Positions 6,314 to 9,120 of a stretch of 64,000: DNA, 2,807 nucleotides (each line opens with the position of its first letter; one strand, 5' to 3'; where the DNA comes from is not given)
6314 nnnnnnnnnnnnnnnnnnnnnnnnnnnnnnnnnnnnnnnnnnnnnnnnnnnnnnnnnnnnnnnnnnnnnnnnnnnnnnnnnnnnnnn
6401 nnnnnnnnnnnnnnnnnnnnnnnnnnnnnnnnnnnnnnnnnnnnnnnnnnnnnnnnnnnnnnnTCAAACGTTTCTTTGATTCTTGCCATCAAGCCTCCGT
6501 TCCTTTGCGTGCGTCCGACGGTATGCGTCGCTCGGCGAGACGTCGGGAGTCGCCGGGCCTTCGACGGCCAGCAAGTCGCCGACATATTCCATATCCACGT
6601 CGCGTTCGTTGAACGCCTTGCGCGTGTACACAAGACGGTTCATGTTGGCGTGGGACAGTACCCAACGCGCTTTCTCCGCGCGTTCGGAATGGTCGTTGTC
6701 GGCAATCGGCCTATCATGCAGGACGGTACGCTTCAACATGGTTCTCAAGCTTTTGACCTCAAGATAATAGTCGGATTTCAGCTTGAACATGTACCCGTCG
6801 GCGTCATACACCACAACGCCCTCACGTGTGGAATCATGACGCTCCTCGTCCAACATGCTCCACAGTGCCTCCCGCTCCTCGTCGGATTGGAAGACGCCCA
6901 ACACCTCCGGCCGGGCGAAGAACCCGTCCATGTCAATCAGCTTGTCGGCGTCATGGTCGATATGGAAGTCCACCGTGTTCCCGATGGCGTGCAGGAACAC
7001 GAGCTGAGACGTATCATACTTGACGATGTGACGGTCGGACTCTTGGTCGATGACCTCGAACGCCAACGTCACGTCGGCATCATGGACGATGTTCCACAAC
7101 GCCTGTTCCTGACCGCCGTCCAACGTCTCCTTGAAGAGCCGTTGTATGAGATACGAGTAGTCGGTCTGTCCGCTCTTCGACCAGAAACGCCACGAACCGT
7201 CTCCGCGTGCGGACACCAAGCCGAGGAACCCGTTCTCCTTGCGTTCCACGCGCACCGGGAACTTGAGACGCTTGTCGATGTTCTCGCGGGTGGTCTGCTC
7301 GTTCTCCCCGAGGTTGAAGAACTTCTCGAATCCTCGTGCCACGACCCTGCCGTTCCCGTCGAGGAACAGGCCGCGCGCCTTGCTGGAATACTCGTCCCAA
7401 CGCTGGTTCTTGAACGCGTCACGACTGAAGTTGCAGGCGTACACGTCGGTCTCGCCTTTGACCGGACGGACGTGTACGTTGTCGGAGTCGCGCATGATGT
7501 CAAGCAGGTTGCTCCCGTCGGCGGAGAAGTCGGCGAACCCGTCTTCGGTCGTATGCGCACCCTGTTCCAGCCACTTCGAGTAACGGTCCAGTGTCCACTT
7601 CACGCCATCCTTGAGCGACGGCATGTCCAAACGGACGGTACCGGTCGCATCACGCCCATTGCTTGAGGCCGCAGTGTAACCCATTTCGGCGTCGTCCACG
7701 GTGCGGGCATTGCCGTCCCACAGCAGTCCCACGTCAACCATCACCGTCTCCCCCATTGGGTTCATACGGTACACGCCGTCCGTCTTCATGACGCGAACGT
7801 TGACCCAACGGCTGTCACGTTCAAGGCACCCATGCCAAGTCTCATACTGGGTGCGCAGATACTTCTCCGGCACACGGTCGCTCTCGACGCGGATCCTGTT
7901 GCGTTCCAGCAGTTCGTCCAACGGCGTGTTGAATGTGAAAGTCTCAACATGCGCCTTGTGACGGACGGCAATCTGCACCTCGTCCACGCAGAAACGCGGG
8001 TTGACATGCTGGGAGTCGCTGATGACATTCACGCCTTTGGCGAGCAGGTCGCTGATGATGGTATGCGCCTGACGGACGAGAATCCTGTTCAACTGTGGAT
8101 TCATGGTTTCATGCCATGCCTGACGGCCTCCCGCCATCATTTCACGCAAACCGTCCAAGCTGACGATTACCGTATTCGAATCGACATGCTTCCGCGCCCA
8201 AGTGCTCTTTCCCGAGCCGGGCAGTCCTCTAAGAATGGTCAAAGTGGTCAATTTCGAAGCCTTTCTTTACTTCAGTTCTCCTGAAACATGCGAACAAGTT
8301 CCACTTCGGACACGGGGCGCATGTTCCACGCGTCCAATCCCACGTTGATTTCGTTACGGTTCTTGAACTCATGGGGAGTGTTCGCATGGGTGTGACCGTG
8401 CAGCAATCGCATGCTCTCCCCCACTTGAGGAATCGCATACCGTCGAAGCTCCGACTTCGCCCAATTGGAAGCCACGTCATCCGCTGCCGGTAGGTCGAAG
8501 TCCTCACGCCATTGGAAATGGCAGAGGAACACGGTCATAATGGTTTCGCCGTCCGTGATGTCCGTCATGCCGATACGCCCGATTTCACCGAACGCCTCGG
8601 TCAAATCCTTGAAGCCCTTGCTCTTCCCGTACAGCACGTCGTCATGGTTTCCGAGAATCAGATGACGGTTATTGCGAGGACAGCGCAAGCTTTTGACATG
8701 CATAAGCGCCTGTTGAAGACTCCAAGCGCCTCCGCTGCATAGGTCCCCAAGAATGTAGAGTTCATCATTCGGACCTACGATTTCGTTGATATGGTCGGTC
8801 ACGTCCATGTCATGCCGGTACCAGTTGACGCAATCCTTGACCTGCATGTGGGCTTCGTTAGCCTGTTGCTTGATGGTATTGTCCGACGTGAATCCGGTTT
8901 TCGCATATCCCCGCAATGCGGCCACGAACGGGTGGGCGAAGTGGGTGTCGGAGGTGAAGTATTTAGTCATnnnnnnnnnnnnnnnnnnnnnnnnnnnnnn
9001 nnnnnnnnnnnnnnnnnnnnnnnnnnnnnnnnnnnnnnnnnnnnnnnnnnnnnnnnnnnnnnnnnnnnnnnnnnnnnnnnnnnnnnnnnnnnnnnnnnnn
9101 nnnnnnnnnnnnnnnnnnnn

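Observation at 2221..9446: Minus-strand operon encoding a complete RNA-repair toolkit (phosphoesterase + Pnk kinase/RNA-ligase fusion) alongside MazG-like and several unknown proteins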

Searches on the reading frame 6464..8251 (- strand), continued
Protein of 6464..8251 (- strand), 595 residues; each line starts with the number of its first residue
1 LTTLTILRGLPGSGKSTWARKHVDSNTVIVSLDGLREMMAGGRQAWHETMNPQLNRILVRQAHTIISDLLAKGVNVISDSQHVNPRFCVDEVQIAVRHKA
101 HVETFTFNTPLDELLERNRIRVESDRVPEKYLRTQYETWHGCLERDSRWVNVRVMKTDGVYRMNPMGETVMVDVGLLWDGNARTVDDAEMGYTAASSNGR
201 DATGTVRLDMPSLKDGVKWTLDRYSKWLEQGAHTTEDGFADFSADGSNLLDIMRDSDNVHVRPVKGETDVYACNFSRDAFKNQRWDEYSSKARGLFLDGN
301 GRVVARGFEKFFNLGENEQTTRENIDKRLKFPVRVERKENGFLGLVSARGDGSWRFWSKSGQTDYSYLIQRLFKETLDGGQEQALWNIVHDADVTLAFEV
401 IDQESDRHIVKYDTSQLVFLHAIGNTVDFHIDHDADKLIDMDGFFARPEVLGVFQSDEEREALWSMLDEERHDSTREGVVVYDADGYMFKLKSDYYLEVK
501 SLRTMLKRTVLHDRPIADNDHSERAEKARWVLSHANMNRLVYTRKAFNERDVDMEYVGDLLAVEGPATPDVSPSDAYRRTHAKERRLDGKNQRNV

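Call 67: predict_structure(alignment_id=A1)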
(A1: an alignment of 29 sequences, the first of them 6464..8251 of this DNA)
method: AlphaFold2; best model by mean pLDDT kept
length: 595 residues; sequences in the alignment: 29
mean_pLDDT: 87.7   pTM: 0.56
mean pLDDT of the five models: 87.7, 86.9, 86.2, 85.9, 84.9
residues with pLDDT >= 90: 359; 70-90: 193; 50-70: 16; < 50: 27
segments of 3 or more residues with pLDDT < 50: 569-595
pLDDT, mean of each block of 10 residues (from residue 1): 93 92 95 89 81 89 96 96 89 92 94 93 84 92 90 90 88 92 89 84 89 84 87 85 71 88 87 89 82 90 91 86 93 95 92 86 79 93 95 96 86 92 94 94 92 97 97 92 92 94 95 92 94 93 90 93 63 43 42 38
secondary structure, 60 per line:
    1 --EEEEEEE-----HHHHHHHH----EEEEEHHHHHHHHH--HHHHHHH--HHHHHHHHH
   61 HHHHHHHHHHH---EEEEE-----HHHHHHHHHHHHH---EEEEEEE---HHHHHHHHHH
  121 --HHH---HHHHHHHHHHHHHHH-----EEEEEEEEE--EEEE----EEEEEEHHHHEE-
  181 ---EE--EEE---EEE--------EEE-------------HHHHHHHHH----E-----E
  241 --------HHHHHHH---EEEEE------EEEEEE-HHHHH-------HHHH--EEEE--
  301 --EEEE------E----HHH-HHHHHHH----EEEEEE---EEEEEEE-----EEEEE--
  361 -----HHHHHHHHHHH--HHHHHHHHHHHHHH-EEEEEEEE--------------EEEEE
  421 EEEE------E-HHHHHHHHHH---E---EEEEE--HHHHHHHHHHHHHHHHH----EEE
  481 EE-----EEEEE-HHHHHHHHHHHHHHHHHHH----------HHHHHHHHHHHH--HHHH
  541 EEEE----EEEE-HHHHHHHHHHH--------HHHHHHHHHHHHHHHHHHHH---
elements in order: E3-9 H15-22 E27-31 H32-40 H43-49 H52-71 E75-79 H85-97 E101-107 H111-120 H129-143 E149-157 E160-163 E168-173 H174-177 E188-190 E194-196 E205-207 H221-229 H249-255 E259-263 E270-275 H277-281 H289-292 E295-298 E303-306 H322-328 E333-338 E342-348 E354-358 H366-376 H379-392 E394-401 E416-424 H433-442 E450-454 H457-473 E478-482 E488-492 H494-512 H523-534 H537-540 E541-544 E549-552 H554-564 H573-592

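Call 70: fold_search(model_id=the predicted structure, library=pdb)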
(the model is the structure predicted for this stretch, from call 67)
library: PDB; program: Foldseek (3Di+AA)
matches with E <= 10: 892; with E <= 0.001: 110
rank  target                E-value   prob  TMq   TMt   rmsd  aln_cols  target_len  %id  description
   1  6n0t                  2.4e-15  1.00  0.41  0.62   5.2       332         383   21  tRNA ligase (released 2019-01-09)
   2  8rbj_A                5.2e-14  1.00  0.42  0.61   5.2       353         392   20  Structure of fungal tRNA ligase in complex with RNA (released 2025-06-18)
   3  6n0v_A                1.1e-13  1.00  0.41  0.59   5.1       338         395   21  tRNA ligase (released 2019-01-09)
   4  2c5u_A                1.2e-13  1.00  0.34  0.52   7.9       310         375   19  T4 RNA Ligase (Rnl1) Crystal Structure (released 2005-11-04)
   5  9qw7_A                2.2e-13  1.00  0.37  0.56   5.0       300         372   20  The crystal structure of the adenyly transferase domain of Candida glabrata tRNA ligase (released 2025-09-17)
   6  6n67                  2.7e-13  1.00  0.43  0.64   4.8       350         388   20  Crystal structure of the ligase domain of fungal tRNA ligase Trl1 (released 2019-07-03)
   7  9r3w                  3.2e-13  1.00  0.42  0.41   5.3       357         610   20  Fungal tRNA ligase Trl1-LIG-KIN (released 2025-10-08)
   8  9qw7_B                3.4e-13  1.00  0.41  0.63   8.7       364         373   19  The crystal structure of the adenyly transferase domain of Candida glabrata tRNA ligase (released 2025-09-17)
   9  5tt6                  4.5e-13  1.00  0.35  0.53  10.2       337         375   20  T4 RNA Ligase 1 (K99M) (released 2017-03-08)
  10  9do4                  6.7e-13  1.00  0.35  0.54   9.7       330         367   19  Structure of T4 RNA Ligase 1 bound to ATP and Mg (released 2024-10-02)
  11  8uce_B                6.6e-09  1.00  0.32  0.46  15.5       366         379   15  Thermophilic RNA Ligase from Palaeococcus pacificus + AMP (released 2024-02-21)
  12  8ucg_A                9.9e-09  1.00  0.32  0.47   7.3       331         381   15  Thermophilic RNA Ligase from Palaeococcus pacificus K92A (released 2024-02-21)
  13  8ucf                  1.2e-08  1.00  0.32  0.47  15.6       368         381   14  Thermophilic RNA Ligase from Palaeococcus pacificus K238G (released 2024-02-21)
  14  8uch                  1.6e-08  1.00  0.31  0.46   6.9       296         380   14  Thermophilic RNA Ligase from Palaeococcus pacificus K92A + ATP (released 2024-02-21)
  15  8uci_B                1.7e-08  1.00  0.32  0.47   6.8       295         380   14  Thermophilic RNA Ligase from Palaeococcus pacificus K238G + AMP (released 2024-02-21)
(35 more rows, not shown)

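Call 72: search_protein_families(library=pfam, proteins=[L038:739-1638:+, L038:3945-4862:-, L038:4866-6488:-, L042:690-1493:+, L042:4088-4606:+, L042:4618-5772:+, L029:4002-4943:+, L029:4947-5546:+, L071:1019-1846:+, L071:4282-5247:+], max_evalue=0.001)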
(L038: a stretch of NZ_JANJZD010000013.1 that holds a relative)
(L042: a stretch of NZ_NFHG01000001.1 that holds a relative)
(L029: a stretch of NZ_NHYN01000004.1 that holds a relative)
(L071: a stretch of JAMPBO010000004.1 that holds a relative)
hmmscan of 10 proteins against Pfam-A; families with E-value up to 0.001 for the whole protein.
L038:739-1638:+ (299 aa): 4 families
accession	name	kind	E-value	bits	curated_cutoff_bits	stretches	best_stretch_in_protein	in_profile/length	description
PF02311.25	AraC_binding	-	2.5e-24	86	21.1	1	22-131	5-114/135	AraC-like ligand binding domain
PF12833.13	HTH_18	-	2.1e-23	82.8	33.6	1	194-272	2-80/80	Helix-turn-helix domain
PF00165.29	HTH_AraC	-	9.5e-23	80.3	26.6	2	180-221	1-42/42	Bacterial regulatory helix-turn-helix proteins, AraC family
PF07883.17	Cupin_2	-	0.00017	21.7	27.2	1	43-91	21-69/70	Cupin domain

L038:3945-4862:- (305 aa): 2 families
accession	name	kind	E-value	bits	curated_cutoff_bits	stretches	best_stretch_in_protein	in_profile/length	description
PF00990.26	GGDEF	-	1.2e-40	139.3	23.8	1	131-290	1-160/161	Diguanylate cyclase, GGDEF domain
PF00072.30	Response_reg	-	2.3e-21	76.5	30.2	1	4-113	1-109/111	Response regulator receiver domain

L038:4866-6488:- (540 aa): 1 family
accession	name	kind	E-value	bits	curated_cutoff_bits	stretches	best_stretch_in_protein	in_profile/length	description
PF08447.18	PAS_3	-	3.4e-06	27.7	25.6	0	311-374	26-83/89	PAS fold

L042:690-1493:+ (267 aa): 0 families

L042:4088-4606:+ (172 aa): 1 family
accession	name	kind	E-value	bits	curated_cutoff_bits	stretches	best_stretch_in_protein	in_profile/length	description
PF07486.17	Hydrolase_2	-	1.7e-18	67.5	27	1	81-171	2-100/100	Cell Wall Hydrolase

L042:4618-5772:+ (384 aa): 1 family
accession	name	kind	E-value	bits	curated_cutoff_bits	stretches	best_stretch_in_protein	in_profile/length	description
PF00145.23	DNA_methylase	-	2.6e-15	57.1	22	1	3-299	63-310/324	C-5 cytosine-specific DNA methylase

L029:4002-4943:+ (313 aa): 1 family
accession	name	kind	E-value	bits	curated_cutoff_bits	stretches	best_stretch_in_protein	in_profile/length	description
PF00762.24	Ferrochelatase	-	9.8e-88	294.6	27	1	2-310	6-316/317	Ferrochelatase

L029:4947-5546:+ (199 aa): 1 family
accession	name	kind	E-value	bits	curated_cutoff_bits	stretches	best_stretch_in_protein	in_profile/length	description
PF13098.12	Thioredoxin_2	-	1.4e-16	61.2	27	1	64-169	3-104/104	Thioredoxin-like domain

L071:1019-1846:+ (275 aa): 1 family
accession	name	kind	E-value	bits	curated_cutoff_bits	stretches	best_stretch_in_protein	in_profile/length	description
PF04055.27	Radical_SAM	-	2.9e-21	76.8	29.5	1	67-217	4-161/166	Radical SAM superfamily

L071:4282-5247:+ (321 aa): 0 families

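Call 88: find_related_loci(query=A1, collection=viral_contigs, flank=3000)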
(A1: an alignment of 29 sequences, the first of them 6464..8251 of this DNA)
Query A1 (595 aa) in viral_contigs; peptide patterns used: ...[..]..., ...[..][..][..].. (x = any residue, [..] = any of these).
151 stretches matched a pattern; 61 encode a relative of the query (tblastn E <= 1e-3); 60 distinct loci.
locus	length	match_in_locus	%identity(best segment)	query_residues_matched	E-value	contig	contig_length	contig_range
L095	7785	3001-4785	98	1-595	0e+0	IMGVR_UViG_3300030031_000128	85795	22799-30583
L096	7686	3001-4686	91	1-562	0e+0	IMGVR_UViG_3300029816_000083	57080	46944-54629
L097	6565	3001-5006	88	1-595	0e+0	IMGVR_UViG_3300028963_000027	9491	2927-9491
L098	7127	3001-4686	87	1-562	0e+0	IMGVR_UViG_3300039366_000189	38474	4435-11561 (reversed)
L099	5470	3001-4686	87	1-562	0e+0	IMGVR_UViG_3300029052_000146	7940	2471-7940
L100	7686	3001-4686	86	1-562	0e+0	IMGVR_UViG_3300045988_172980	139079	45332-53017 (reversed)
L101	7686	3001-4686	85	1-562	0e+0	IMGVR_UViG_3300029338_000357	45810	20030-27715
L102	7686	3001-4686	85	1-562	0e+0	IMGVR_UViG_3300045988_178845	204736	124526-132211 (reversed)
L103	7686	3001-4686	85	1-562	0e+0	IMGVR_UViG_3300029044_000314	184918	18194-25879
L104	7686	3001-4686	85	1-562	0e+0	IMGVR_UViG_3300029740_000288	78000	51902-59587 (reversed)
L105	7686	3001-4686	85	1-562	0e+0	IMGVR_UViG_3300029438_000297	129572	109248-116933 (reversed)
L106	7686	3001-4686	85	1-562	0e+0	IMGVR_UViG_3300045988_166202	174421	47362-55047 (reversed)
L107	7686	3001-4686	85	1-562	0e+0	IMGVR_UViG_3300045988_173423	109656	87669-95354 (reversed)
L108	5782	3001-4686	85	1-562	0e+0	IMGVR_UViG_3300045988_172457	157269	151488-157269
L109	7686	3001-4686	85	1-562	0e+0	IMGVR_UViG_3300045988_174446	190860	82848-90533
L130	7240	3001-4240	40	1-506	9e-55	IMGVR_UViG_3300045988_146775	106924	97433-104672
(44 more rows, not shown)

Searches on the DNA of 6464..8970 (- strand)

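Call 5: search_dna_similar(query=window:6464-8970:-, collection=phages, mode=distant, max_rows=15)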
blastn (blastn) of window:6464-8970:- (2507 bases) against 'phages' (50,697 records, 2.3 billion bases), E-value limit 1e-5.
Records with a match: 1; places in all: 1; records where one place covers at least 80% of the query: 0.
Best place of each record, by identity: 95-99% 1.
By first word of the organism name: Bacteriophage 1.
By host as written in the record: - 1.
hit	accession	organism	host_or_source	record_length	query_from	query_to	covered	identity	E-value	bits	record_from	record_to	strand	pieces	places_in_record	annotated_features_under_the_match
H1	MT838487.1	Bacteriophage sp.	human fecal samples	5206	82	116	1%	97.1%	1e-5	60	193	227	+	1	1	record has no annotation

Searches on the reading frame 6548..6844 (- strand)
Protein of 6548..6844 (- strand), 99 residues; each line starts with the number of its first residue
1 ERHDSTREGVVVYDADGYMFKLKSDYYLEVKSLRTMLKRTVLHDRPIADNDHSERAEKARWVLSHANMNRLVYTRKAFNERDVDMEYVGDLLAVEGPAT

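Call 94: search_solved_structures(query=A5, max_evalue=10, show_alignments=4)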
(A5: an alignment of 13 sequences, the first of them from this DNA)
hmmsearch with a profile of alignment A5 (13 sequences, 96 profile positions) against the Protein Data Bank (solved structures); distinct sequences matched with E-value up to 10: 4.
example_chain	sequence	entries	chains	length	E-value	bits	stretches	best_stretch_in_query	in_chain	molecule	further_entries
2c5u_A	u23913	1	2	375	0.032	17.4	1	4-38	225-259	RNA LIGASE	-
9do4_B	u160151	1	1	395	0.037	17.2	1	4-38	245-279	RNA ligase 1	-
5tt6_A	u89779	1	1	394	0.041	17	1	4-38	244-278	T4 RNA ligase 1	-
9y6t_A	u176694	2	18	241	1.2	12.3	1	51-88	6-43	Dihydrolipoyllysine-residue acetyltransferase component of pyruvate dehydrogenase complex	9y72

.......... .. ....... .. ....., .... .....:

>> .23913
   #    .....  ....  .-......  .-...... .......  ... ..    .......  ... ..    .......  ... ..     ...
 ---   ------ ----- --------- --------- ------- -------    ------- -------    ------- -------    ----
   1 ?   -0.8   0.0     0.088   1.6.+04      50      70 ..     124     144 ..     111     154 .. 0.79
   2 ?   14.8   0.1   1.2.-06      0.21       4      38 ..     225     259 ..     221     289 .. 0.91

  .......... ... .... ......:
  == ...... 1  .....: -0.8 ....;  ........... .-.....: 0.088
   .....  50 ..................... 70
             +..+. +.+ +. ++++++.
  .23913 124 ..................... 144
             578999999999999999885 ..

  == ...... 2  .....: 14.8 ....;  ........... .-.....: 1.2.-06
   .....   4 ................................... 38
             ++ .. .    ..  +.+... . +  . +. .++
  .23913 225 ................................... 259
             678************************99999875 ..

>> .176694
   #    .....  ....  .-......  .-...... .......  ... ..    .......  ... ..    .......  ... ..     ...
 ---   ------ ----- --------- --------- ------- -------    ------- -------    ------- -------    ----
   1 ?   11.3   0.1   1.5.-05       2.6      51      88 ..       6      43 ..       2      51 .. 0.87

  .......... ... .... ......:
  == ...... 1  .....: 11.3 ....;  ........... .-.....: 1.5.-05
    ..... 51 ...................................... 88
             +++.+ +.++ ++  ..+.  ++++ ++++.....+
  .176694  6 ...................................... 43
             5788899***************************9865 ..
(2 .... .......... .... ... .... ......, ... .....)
